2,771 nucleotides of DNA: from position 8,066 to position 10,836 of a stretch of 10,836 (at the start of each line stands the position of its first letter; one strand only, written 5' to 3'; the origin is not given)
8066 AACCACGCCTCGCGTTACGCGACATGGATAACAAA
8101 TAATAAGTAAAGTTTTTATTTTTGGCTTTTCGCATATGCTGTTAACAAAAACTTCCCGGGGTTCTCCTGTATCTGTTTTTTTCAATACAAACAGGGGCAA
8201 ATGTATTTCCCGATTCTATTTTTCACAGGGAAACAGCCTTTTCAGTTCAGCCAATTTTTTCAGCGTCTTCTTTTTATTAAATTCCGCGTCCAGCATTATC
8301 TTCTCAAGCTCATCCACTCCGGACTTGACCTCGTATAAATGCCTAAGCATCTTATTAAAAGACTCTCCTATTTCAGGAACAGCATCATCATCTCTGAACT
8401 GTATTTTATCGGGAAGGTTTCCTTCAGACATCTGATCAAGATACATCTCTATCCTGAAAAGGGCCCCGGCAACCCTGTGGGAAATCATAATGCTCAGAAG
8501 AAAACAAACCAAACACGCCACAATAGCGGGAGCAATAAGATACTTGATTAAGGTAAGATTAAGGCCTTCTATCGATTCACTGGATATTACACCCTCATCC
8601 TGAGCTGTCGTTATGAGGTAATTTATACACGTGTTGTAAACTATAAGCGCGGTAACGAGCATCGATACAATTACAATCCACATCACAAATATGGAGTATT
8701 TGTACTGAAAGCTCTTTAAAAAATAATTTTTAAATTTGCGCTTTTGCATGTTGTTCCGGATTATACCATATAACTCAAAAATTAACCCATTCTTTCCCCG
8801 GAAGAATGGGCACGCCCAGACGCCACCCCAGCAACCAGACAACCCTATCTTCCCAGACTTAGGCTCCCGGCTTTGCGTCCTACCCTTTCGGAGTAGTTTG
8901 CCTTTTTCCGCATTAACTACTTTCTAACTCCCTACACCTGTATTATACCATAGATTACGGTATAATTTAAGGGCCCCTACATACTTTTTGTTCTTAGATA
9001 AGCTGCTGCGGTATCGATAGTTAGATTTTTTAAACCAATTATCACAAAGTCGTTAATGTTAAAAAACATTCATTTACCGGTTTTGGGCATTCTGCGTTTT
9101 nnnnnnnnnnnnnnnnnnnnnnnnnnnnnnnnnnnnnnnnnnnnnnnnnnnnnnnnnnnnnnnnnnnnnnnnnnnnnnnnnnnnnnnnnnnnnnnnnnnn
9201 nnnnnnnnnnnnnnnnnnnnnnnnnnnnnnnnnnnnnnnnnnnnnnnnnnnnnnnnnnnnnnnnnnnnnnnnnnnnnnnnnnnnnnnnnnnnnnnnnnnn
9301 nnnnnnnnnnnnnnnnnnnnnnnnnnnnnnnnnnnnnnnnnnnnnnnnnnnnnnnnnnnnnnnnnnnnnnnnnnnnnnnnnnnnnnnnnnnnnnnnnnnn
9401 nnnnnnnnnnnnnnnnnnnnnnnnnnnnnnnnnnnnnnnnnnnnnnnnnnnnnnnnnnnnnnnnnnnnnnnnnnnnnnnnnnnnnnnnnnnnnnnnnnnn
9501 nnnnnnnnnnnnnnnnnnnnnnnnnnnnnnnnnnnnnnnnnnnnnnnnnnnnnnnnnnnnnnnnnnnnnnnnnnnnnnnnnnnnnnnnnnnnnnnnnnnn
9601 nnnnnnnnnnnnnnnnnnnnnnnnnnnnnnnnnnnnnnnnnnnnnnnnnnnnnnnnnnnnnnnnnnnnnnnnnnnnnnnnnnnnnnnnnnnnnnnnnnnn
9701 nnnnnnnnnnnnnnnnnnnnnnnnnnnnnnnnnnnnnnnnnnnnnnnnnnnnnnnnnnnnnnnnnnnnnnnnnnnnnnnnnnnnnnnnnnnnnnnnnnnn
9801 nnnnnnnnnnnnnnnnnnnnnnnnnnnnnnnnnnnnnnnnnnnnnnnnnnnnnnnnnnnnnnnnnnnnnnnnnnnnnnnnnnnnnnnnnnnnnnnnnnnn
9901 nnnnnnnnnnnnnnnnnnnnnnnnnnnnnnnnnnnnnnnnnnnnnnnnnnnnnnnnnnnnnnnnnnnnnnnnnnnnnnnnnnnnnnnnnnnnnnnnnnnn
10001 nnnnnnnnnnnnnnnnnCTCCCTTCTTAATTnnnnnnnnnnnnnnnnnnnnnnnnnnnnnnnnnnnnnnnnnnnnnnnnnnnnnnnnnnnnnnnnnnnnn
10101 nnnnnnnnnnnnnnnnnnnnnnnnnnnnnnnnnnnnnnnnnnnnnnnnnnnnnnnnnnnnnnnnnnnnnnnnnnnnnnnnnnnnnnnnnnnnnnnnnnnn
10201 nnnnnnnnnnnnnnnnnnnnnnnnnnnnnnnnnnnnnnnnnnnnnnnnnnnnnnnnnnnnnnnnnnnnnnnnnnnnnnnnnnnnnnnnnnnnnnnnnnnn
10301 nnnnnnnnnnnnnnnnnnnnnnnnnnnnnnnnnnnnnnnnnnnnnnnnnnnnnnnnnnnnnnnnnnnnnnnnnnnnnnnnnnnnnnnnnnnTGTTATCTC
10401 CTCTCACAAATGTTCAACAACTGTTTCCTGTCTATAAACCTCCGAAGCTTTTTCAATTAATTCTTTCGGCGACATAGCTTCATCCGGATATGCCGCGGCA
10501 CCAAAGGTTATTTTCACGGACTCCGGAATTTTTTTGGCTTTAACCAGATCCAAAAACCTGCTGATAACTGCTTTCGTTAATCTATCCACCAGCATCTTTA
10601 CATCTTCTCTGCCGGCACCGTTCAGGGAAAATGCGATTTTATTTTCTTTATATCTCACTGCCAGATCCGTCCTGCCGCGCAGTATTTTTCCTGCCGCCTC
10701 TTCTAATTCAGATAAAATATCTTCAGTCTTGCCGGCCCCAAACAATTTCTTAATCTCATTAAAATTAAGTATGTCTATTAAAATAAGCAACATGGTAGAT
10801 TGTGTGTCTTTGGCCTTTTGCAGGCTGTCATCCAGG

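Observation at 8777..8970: Complete type-1 GEMM-I (c-di-GMP-I) riboswitch with promoter and terminator in the 227-bp gap between the histidine kinase and the HAMP gene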

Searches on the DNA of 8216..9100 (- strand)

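Call 6: search_rna_families(source=window, threshold=evalue, max_evalue=1, start=8600, end=9100, show_alignments=3)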
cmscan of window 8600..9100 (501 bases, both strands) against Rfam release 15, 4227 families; matches with E-value up to 1: 1.
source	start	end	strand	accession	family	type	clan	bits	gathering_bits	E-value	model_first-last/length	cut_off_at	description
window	8827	8912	-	RF01051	c-di-GMP-I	Cis-reg; riboswitch;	CL00126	66.4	35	6.6e-13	1-87/87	no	c-di-GMP-I riboswitch aptamer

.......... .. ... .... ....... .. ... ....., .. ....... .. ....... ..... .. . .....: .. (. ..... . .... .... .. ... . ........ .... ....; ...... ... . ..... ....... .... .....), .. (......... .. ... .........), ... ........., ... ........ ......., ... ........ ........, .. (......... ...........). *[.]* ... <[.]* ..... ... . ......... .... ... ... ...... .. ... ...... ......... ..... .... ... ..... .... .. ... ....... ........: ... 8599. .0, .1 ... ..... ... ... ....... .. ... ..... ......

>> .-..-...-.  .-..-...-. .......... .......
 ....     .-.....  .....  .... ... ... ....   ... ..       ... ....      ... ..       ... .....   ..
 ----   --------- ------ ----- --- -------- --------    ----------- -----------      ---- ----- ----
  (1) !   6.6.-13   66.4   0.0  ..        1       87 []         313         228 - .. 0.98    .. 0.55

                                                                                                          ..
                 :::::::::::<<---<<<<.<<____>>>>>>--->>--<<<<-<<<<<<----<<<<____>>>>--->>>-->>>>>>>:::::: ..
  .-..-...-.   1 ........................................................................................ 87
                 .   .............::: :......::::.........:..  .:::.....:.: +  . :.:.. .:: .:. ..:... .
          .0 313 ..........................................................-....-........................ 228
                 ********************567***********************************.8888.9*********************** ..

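Call 16: search_rna_families(sources=[L001, L002, L003, L004], threshold=gathering, show_alignments=6)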
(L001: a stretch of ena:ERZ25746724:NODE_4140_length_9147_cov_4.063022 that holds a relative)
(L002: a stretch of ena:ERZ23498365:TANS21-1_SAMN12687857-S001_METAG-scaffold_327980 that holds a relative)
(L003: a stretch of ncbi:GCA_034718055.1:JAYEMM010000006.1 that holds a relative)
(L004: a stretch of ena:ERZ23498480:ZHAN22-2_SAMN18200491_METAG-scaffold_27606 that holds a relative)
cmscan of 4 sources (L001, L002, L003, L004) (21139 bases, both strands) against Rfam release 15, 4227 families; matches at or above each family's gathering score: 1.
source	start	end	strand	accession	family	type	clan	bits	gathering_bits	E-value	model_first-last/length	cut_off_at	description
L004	3270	3355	+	RF01051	c-di-GMP-I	Cis-reg; riboswitch;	CL00126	69.4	35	5.2e-12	1-87/87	no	c-di-GMP-I riboswitch aptamer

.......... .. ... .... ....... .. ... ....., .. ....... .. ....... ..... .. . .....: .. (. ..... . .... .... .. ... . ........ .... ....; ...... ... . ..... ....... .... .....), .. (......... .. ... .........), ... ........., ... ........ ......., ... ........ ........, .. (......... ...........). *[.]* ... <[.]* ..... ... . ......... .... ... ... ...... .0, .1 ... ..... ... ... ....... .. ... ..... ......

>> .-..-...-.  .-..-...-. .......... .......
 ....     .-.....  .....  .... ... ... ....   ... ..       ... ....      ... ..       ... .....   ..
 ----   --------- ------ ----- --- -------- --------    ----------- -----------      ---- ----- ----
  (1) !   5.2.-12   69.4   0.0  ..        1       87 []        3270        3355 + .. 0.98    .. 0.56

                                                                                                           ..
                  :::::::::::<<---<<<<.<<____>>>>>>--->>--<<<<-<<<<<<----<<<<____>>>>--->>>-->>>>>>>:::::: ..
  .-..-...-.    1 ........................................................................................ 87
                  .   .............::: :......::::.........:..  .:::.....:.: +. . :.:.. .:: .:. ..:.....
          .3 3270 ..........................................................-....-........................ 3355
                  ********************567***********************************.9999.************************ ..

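Call 39: search_rna_families(sources=[L001, L002, L003], threshold=evalue, max_evalue=1)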
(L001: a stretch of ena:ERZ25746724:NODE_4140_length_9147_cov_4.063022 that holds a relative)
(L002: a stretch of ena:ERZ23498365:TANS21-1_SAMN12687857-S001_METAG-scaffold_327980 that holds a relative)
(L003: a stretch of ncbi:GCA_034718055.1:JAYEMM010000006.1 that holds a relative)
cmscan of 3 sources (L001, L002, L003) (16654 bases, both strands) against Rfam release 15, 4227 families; matches with E-value up to 1: 1.
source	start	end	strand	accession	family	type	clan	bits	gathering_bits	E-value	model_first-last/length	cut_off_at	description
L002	1422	1476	+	RF01139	sR2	Gene; snRNA; snoRNA; CD-box;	-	20.7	42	0.72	1-57/57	no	Small nucleolar RNA sR2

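Call 57: search_rna_families(sources=[L124, L125, L126, L127], threshold=gathering)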
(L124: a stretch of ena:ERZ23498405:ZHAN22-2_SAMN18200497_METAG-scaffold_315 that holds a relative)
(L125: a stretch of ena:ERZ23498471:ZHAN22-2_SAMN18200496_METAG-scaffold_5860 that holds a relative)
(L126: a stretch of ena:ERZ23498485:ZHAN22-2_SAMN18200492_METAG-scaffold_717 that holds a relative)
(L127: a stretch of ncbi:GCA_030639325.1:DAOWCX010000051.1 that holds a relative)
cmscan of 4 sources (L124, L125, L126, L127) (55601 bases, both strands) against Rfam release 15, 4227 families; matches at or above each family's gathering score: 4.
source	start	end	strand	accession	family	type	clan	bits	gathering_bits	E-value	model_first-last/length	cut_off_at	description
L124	9838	9923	+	RF01051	c-di-GMP-I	Cis-reg; riboswitch;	CL00126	66.4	35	7.3e-11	1-87/87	no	c-di-GMP-I riboswitch aptamer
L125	2372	2457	+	RF01051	c-di-GMP-I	Cis-reg; riboswitch;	CL00126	66.4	35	7.3e-11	1-87/87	no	c-di-GMP-I riboswitch aptamer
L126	1160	1245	+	RF01051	c-di-GMP-I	Cis-reg; riboswitch;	CL00126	66.4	35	7.3e-11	1-87/87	no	c-di-GMP-I riboswitch aptamer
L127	5192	5277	+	RF01051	c-di-GMP-I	Cis-reg; riboswitch;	CL00126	66.4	35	7.3e-11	1-87/87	no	c-di-GMP-I riboswitch aptamer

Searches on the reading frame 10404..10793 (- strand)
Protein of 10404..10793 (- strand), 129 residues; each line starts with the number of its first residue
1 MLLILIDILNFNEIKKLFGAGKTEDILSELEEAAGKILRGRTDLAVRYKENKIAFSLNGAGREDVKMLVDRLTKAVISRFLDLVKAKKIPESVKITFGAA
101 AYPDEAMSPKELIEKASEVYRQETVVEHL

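Call 7: search_protein_families(library=pfam, proteins=[window:10404-10793:-], max_evalue=0.01)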
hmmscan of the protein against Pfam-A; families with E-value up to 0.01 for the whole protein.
window:10404-10793:- (129 aa): 1 family
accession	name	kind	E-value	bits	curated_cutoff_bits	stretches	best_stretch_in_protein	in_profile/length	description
PF00990.26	GGDEF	-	8.8e-15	55.3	23.8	1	2-120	34-151/161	Diguanylate cyclase, GGDEF domain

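Call 40: search_protein_families(library=ncbifam, proteins=[window:10404-10793:-], max_evalue=0.01)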
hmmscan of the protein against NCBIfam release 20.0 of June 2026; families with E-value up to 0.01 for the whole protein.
window:10404-10793:- (129 aa): 4 families
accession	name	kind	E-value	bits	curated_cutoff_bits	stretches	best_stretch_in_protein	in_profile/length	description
NF007135.0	PRK09581.1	equivalog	3e-08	32.9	474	1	2-119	325-440/457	PleD family two-component system response regulator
TIGR00254.1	GGDEF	domain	5.8e-08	32.6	37.4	1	3-119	39-152/168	diguanylate cyclase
NF038266.1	diguan_SiaD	equivalog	0.00026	20.5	290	1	2-117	127-238/252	biofilm regulation diguanylate cyclase SiaD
NF041606.1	dguan_cyc_DgcA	equivalog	0.00034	19.6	370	1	3-119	212-324/340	diguanylate cyclase DgcA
